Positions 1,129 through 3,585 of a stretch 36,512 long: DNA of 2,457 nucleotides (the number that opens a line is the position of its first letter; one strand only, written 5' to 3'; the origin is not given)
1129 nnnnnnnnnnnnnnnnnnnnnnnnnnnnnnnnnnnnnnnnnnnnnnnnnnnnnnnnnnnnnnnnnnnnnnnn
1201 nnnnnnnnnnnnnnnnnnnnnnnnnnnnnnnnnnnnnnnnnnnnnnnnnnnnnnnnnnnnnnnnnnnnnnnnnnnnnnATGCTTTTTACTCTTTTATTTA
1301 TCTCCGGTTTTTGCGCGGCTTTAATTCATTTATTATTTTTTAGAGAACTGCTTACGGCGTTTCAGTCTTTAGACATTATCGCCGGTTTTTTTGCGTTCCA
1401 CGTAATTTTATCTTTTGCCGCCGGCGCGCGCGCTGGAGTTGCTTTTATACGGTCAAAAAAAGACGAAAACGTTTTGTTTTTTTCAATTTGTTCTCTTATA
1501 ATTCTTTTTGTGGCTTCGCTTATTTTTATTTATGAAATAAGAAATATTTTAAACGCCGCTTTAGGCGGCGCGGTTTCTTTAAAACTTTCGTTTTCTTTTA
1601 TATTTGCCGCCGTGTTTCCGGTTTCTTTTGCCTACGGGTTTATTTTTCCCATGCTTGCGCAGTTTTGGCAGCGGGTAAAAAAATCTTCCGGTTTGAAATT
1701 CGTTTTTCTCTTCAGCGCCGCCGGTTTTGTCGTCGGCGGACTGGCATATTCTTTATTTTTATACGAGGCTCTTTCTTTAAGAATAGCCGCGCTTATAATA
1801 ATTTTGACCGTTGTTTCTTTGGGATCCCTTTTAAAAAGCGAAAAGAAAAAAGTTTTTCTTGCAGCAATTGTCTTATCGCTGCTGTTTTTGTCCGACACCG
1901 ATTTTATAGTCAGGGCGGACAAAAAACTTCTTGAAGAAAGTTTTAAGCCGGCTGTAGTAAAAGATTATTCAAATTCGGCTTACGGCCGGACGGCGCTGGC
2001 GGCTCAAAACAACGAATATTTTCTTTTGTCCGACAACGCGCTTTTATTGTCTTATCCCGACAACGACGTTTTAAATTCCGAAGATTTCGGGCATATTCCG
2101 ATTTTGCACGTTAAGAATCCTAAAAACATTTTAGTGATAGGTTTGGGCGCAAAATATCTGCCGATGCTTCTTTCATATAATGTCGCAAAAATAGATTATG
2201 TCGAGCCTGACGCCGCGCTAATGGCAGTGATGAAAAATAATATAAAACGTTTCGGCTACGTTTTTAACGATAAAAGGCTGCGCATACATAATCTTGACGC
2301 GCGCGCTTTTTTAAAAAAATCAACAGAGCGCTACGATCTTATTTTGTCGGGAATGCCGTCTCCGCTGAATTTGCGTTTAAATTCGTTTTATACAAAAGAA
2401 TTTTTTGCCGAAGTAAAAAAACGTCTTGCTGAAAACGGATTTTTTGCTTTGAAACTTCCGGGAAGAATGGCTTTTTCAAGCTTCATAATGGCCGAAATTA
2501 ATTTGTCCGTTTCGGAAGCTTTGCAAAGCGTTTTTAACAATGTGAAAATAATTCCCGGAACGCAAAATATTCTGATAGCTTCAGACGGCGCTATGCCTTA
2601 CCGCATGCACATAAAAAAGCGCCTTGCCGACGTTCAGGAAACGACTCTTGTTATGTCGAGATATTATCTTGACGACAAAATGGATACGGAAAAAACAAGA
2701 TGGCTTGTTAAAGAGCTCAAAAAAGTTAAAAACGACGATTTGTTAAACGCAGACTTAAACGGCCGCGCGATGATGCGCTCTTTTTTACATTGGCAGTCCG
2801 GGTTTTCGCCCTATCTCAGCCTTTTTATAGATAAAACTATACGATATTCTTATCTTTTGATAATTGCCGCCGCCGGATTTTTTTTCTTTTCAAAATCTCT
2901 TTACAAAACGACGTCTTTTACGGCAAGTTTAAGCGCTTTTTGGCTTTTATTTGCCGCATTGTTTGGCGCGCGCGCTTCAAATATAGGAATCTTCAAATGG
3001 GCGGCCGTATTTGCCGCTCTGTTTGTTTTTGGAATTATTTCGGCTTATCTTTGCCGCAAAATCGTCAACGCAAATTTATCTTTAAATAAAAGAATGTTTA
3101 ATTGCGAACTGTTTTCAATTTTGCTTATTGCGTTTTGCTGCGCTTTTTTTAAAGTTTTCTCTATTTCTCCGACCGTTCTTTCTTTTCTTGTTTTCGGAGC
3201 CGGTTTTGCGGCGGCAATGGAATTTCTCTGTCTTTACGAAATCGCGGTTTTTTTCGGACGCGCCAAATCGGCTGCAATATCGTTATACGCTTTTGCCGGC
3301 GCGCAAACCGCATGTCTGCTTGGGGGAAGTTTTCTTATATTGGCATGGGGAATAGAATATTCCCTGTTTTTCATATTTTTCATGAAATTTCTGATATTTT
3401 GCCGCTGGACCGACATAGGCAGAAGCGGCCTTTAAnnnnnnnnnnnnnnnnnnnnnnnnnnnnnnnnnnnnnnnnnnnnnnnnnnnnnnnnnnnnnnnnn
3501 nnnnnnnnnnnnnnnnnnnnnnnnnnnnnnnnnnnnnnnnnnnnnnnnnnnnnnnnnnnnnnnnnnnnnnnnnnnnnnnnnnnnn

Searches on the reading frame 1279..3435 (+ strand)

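Call 87: search_protein_families(library=pfam, proteins=[window:1279-3435:+], max_evalue=0.0001)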
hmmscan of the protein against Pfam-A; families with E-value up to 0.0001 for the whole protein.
window:1279-3435:+ (718 aa): 1 family
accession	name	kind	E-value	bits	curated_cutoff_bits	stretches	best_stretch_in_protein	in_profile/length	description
PF01564.23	Spermine_synth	-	6.4e-18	65.4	22.9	1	267-426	5-164/186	Spermine/spermidine synthase domain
